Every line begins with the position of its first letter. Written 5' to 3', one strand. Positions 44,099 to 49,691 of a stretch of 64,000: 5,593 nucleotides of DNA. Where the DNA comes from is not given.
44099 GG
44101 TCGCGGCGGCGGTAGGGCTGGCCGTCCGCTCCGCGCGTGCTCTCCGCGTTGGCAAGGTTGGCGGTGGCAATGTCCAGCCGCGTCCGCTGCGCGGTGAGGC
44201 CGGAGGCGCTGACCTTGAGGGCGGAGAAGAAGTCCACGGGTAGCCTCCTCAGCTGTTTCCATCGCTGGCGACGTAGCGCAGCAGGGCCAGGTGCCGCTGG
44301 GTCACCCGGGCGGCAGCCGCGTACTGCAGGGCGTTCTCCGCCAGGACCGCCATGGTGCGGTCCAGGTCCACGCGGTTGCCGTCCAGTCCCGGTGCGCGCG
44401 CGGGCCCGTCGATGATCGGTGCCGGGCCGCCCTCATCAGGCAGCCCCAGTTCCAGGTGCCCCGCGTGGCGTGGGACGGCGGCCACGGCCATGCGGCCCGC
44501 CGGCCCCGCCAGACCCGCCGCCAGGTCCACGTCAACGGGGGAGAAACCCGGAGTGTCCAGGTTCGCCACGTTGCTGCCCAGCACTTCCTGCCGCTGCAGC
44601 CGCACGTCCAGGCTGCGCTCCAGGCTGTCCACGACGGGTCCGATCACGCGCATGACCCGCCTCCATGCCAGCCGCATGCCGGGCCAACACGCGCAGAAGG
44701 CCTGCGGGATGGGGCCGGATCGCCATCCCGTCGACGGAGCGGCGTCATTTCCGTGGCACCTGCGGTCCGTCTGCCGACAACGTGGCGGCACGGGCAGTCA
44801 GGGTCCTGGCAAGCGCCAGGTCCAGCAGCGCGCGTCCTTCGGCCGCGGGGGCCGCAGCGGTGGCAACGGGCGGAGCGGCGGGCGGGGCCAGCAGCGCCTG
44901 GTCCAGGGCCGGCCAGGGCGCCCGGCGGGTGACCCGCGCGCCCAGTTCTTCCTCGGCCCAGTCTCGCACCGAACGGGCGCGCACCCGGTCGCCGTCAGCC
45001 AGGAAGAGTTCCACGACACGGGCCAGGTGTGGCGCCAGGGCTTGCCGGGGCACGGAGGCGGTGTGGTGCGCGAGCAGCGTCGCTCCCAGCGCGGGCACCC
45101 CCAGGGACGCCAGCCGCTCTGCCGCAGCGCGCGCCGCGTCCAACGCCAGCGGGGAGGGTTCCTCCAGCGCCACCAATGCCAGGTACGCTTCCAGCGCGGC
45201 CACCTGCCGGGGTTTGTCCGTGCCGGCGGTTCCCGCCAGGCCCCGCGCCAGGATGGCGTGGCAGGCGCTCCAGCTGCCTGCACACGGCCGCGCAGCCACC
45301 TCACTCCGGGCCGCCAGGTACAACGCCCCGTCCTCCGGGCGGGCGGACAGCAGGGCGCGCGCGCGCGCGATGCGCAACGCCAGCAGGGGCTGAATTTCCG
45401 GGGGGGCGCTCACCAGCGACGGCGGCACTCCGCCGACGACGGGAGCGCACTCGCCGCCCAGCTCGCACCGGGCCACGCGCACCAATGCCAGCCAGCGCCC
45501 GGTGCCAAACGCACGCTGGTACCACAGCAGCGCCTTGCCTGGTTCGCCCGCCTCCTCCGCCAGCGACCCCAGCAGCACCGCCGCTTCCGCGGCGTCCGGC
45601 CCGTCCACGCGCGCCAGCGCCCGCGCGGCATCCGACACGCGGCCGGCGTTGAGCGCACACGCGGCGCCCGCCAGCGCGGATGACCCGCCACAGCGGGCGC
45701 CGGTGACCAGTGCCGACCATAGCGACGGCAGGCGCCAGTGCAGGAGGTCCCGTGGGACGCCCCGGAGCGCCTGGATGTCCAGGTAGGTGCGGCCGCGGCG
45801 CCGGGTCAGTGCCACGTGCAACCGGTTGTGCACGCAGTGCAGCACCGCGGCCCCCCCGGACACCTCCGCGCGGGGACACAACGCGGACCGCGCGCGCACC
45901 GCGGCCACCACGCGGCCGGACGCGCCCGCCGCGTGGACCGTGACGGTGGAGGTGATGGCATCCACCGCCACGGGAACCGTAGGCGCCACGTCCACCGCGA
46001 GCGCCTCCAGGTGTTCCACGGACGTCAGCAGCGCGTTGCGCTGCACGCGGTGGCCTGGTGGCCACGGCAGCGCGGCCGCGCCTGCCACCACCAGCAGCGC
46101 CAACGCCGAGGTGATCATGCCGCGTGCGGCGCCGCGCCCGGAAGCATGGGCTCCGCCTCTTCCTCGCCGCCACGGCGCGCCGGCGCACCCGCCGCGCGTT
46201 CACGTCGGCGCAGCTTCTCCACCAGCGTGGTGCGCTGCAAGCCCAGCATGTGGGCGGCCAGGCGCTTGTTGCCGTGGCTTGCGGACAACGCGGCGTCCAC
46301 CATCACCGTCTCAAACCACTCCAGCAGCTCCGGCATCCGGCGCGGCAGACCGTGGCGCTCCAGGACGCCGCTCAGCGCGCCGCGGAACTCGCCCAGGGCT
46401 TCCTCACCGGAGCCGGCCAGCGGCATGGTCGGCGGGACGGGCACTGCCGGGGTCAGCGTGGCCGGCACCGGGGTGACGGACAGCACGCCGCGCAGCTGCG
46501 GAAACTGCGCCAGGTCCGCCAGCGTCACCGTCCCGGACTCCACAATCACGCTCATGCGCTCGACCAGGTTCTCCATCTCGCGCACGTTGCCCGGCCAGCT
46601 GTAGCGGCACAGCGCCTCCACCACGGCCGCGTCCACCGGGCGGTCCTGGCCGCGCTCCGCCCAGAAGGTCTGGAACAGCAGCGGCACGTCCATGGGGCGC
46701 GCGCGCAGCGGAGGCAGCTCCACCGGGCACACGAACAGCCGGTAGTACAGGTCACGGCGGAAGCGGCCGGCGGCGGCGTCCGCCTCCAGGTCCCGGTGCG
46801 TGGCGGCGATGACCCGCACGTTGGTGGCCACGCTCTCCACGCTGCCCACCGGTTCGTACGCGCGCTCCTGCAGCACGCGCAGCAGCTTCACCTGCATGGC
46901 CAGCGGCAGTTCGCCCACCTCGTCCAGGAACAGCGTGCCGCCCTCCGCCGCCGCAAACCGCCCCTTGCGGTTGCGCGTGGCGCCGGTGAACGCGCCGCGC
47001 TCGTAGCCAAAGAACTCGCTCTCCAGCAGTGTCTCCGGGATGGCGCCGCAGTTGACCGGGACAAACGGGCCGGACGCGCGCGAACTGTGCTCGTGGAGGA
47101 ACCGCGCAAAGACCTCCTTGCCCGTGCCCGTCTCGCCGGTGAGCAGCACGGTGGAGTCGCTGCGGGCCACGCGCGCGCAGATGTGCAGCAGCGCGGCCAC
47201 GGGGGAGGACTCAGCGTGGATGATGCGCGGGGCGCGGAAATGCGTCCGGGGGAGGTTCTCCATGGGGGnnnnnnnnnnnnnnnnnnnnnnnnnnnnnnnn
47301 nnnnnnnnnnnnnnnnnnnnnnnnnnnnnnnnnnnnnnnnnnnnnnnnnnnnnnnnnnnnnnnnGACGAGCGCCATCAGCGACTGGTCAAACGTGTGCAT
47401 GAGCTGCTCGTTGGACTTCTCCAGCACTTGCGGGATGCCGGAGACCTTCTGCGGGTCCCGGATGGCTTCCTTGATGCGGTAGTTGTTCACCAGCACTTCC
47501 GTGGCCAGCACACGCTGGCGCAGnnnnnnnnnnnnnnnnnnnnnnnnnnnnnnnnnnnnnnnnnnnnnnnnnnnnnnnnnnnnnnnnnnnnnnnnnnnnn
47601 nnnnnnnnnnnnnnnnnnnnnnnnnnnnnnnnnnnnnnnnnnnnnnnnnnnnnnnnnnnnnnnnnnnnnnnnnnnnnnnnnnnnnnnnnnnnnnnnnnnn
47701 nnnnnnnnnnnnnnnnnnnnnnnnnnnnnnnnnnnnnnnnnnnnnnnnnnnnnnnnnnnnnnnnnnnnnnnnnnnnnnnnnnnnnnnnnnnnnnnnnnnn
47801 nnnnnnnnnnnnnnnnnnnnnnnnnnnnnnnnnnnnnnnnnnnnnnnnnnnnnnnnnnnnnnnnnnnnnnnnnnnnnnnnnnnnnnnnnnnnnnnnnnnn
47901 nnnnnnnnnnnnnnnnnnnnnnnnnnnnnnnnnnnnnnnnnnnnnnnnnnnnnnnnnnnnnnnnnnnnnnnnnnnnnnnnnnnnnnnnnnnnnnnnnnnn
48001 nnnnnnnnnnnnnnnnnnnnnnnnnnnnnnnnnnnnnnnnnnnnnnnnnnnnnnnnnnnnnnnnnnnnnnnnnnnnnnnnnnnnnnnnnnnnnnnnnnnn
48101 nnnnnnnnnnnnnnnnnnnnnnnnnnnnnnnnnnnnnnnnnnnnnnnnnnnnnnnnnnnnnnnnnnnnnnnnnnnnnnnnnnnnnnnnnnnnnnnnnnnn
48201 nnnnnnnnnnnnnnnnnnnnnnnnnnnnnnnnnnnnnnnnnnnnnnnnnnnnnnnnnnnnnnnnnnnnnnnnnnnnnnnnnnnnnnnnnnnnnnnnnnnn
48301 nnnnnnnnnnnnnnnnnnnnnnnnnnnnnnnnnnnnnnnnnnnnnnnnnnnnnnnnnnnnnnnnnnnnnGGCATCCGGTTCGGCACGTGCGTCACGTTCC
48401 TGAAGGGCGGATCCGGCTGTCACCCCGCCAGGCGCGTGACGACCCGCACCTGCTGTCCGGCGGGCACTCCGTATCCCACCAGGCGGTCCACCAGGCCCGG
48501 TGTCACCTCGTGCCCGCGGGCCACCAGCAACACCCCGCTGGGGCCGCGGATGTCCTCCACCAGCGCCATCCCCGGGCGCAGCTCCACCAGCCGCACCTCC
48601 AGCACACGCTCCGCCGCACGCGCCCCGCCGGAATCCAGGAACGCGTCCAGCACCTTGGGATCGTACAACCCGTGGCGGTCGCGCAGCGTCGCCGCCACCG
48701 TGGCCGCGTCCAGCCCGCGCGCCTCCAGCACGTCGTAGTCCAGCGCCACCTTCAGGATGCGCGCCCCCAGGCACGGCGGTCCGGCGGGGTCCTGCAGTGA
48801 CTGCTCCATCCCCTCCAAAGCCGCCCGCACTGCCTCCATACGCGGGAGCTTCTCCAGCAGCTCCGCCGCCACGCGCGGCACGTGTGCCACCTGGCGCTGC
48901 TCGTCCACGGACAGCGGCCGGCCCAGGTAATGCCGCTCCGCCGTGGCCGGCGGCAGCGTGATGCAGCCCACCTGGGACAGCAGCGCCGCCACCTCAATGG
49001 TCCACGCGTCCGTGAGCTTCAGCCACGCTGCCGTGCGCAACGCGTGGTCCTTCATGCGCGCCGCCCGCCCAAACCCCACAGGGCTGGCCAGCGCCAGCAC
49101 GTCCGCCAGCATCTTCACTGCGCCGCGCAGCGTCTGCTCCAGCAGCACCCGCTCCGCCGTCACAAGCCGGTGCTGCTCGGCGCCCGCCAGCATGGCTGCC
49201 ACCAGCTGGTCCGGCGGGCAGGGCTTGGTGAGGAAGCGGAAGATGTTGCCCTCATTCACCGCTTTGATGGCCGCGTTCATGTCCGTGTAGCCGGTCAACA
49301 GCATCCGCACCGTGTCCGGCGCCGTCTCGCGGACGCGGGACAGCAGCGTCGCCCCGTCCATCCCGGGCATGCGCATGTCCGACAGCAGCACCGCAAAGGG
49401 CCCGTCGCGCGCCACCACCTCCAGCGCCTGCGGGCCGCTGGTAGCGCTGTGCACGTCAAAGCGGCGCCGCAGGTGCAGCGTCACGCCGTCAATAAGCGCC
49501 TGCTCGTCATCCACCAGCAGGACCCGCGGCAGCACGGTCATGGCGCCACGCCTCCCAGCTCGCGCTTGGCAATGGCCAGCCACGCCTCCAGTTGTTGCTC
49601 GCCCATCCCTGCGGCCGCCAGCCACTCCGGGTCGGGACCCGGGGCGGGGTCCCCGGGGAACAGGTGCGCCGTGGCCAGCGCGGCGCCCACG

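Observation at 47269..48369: PilT-family ATPase embedded in the flagellar master-regulator operon with no pilus genes nearby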

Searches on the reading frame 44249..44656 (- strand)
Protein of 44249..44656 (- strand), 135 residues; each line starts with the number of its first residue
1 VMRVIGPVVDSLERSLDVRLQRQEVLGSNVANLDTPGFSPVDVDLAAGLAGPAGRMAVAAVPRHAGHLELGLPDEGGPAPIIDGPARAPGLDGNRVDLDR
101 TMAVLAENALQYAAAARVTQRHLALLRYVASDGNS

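Call 5: search_protein_families(library=pfam, proteins=[window:44249-44656:-])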
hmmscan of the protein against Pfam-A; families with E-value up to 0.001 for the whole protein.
window:44249-44656:- (135 aa): 1 family
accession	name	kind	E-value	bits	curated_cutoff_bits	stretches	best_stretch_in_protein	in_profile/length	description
PF00460.25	Flg_bb_rod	-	1.9e-06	28.2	20.7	1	20-38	12-30/31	Flagella basal body rod protein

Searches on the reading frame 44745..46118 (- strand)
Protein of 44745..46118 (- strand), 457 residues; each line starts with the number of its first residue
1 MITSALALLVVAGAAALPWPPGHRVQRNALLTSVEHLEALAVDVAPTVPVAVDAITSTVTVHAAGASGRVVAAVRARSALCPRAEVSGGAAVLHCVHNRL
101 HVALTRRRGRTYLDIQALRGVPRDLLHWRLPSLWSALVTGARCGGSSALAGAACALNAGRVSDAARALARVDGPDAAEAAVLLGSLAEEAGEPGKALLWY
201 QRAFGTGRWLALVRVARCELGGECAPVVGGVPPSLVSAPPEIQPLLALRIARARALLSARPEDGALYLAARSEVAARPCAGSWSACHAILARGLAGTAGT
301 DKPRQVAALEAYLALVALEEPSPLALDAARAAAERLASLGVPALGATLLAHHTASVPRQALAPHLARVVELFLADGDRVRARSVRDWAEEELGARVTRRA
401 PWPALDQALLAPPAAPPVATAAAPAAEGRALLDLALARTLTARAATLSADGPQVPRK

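Call 5: search_protein_families(library=pfam, proteins=[window:44745-46118:-])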
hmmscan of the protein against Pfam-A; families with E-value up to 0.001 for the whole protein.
window:44745-46118:- (457 aa): 1 family
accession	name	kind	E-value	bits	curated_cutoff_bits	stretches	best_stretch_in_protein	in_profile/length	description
PF13432.12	TPR_16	-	7.7e-05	23.5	32.7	1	155-203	7-57/65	Tetratricopeptide repeat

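Call 6: search_protein_families(library=ncbifam, proteins=[window:44745-46118:-], max_evalue=0.001)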
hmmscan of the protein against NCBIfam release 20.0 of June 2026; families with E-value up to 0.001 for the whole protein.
window:44745-46118:- (457 aa): 0 families

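Call 69: find_homologous_proteins(query=window:44745-46118:-, max_evalue=0.001)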
Query window:44745-46118:- (457 aa): 2 proteins with E <= 0.001 among 8000 candidates.
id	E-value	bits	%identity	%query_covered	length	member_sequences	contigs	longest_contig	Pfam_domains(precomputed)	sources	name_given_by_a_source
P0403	8.9e-278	940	100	100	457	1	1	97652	-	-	-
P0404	4.9e-9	54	31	70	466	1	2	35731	-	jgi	jgi:hypothetical protein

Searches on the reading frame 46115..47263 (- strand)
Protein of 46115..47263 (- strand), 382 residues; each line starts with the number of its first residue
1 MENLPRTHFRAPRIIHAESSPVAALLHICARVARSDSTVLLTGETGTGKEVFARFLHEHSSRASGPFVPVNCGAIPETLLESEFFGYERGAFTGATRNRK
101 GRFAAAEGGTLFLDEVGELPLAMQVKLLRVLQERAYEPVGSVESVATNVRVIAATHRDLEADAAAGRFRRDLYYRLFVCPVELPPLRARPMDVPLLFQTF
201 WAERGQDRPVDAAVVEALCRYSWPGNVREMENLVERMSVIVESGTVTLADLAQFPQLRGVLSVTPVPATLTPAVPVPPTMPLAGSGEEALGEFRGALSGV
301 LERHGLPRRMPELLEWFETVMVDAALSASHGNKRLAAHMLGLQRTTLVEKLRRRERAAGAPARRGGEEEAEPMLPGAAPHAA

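Call 5: search_protein_families(library=pfam, proteins=[window:46115-47263:-])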
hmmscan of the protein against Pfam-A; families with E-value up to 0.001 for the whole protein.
window:46115-47263:- (382 aa): 7 families
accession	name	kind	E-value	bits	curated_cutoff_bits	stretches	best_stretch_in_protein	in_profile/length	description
PF00158.32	Sigma54_activat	-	2.1e-69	233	20.2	1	17-181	3-167/168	Sigma-54 interaction domain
PF14532.12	Sigma54_activ_2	-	6.4e-21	75.5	25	1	18-186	3-138/138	Sigma-54 interaction domain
PF25601.1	AAA_lid_14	-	2.3e-15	56.6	27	1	187-253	1-72/87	AAA+ ATPase lid domain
PF02954.25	HTH_8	-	6.2e-09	35.9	22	1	314-353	2-41/42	Bacterial regulatory protein, Fis family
PF07728.20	AAA_5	-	3e-08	34.2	22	1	39-157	2-123/139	AAA domain (dynein-related subfamily)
PF13191.12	AAA_16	-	0.00033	21.6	32.6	1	22-78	9-64/167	AAA ATPase domain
PF00004.35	AAA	-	0.00051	20.9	21.2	1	39-173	1-128/131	ATPase family associated with various cellular activities (AAA)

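Call 6: search_protein_families(library=ncbifam, proteins=[window:46115-47263:-], max_evalue=0.001)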
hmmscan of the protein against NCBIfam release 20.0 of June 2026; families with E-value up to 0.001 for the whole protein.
window:46115-47263:- (382 aa): 29 families (the best 25 are shown)
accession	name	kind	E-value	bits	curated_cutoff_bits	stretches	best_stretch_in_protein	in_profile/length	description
TIGR01817.1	nifA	equivalog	7.5e-95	318.7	528.85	1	13-252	196-439/534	nif-specific transcriptional activator NifA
NF041552.1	TF_PrdR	equivalog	5.2e-93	312.3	795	1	18-251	272-510/577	sigma-54 dependent transcriptional regulator PrdR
TIGR01818.1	ntrC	equivalog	1.1e-92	311.3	558.6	1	18-352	139-461/463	nitrogen regulation protein NR(I)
NF003451.0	PRK05022.1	equivalog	5.2e-87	292.7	476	1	17-353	194-507/512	nitric oxide reductase transcriptional regulator NorR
NF008469.0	PRK11361.1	equivalog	6.8e-87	292.1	714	1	11-250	142-384/461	acetoacetate metabolism transcriptional regulator AtoC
NF038308.1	RNA_repair_RtcR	equivalog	2.4e-85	287.4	650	1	14-253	181-434/530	RNA repair transcriptional activator RtcR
TIGR02915.1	PEP_resp_reg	equivalog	1.7e-84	284.2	502.6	1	17-252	143-383/445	PEP-CTERM-box response regulator transcription factor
TIGR02329.1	propionate_PrpR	equivalog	1.7e-82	277.7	499.2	1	15-242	214-451/526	propionate catabolism operon regulatory protein PrpR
NF011953.0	PRK15424.1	equivalog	1.8e-80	271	703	1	16-355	222-535/538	propionate catabolism operon regulatory protein PrpR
NF050807.1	TransRegFlbDCaul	equivalog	2.3e-77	260.8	750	1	22-246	127-356/454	sigma-54-dependent transcriptional regulator FlbD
NF007689.0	PRK10365.1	equivalog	1.6e-76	257.9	760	1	18-243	144-374/441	sigma-54-dependent response regulator transcription factor ZraR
NF011958.0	PRK15429.1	equivalog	4.5e-76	256.9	830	1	19-251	385-621/692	formate hydrogenlyase transcriptional activator FlhA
NF011695.0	PRK15115.1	equivalog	3.4e-74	250.2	763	1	19-247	141-374/445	two-component system response regulator GlrR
TIGR02974.1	phageshock_pspF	equivalog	3.5e-73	246.7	443.55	1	21-353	7-335/336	phage shock protein operon transcriptional activator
NF008176.1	PRK10923.1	equivalog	8e-72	242.3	620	1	17-352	142-464/469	nitrogen regulation protein NR(I)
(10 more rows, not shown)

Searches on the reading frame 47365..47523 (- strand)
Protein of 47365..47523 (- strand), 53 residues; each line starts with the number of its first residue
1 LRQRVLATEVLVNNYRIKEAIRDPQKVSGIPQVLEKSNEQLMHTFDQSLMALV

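Call 38: find_related_loci(query=A2, collection=metagenome_contigs, flank=10000)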
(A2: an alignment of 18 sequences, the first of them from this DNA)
Query A2 (53 aa) in metagenome_contigs; peptide patterns used: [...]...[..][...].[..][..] (x = any residue, [..] = any of these).
88 stretches matched a pattern; 5 encode a relative of the query (tblastn E <= 1e-3); 5 distinct loci.
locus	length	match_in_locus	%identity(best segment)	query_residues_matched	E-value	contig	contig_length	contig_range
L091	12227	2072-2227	63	2-53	2e-20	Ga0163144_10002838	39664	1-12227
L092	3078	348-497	64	4-53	1e-19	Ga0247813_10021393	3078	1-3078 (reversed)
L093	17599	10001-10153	55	2-52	3e-18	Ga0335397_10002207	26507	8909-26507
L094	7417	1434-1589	58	2-53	6e-18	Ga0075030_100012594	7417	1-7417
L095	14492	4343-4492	62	4-53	2e-17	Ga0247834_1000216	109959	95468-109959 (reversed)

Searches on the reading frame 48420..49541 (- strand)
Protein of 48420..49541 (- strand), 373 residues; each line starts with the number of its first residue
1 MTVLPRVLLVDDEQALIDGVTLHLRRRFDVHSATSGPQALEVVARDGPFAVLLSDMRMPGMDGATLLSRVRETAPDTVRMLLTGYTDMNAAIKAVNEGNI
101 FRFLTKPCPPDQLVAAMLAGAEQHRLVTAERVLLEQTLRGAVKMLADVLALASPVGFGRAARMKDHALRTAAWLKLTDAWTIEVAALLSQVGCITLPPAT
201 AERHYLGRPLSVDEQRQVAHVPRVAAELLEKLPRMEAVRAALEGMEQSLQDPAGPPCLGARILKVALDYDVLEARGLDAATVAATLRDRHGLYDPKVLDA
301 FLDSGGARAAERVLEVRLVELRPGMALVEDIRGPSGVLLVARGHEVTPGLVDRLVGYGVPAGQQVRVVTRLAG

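Call 5: search_protein_families(library=pfam, proteins=[window:48420-49541:-])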
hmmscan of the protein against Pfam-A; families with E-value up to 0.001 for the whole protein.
window:48420-49541:- (373 aa): 2 families
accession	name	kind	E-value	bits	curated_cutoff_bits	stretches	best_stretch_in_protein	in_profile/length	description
PF00072.30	Response_reg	-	1.3e-20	74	30.2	1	7-116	1-109/111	Response regulator receiver domain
PF13487.12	HD_5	-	3e-18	66.6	27.2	1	143-297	1-170/170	HD domain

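Call 6: search_protein_families(library=ncbifam, proteins=[window:48420-49541:-], max_evalue=0.001)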
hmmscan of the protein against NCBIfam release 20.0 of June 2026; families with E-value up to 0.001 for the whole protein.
window:48420-49541:- (373 aa): 69 families (the best 25 are shown)
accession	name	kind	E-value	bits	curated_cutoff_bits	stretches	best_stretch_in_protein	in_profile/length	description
NF053512.1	nitric_RR_NosR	exception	7.9e-60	203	400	2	7-137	1-131/422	response regulator c-di-GMP phosphodiesterase, NosR family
NF046020.1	HisKinCckABruc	equivalog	6.9e-19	67.2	1000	1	6-116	751-862/868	cell cycle histidine kinase CckA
NF011695.0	PRK15115.1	equivalog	1.1e-15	57.4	763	1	6-130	8-131/445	two-component system response regulator GlrR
NF052574.1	HisKinEspCMyxo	equivalog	1.2e-15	56.8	1200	1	6-117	667-779/785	serine histidine kinase EspC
NF006900.1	PRK09390.1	equivalog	3.3e-15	56.1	255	1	2-124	2-123/203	response regulator FixJ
NF008469.0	PRK11361.1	equivalog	1.1e-14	54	714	1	1-139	1-137/461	acetoacetate metabolism transcriptional regulator AtoC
TIGR01818.1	ntrC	equivalog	6.3e-14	51.6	558.6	1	7-126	1-118/463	nitrogen regulation protein NR(I)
NF047793.1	ResRegPgtA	equivalog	6.7e-14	51.5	650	1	6-138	7-138/414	two-component system response regulator PgtA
NF033791.1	ActR_PrrA_rreg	equivalog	1.2e-13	51.4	250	1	7-124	4-120/173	ActR/PrrA/RegA family redox response regulator transcription factor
NF046026.1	HisKinCckACaul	equivalog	1.2e-12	46.8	1000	1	6-108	560-663/678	cell cycle histidine kinase CckA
NF008176.1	PRK10923.1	equivalog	2.3e-12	46.2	620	1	29-117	29-115/469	nitrogen regulation protein NR(I)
NF052313.1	T9SS_RR_PorX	equivalog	8.4e-12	44.6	300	1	6-130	2-125/513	T9SS response regulator signal transducer PorX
NF040749.1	tetrathio_RR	equivalog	4.8e-11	42.7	290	1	8-129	3-123/191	tetrathionate respiration response regulator TtrR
NF046022.1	RespRegCpdRBruc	equivalog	5.9e-11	42.4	180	1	6-114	3-110/120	cell cycle two-component system response regulator CpdR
NF040689.1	MtrAB_MtrA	equivalog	9.9e-11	41.4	300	1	7-122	1-114/219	MtrAB system response regulator MtrA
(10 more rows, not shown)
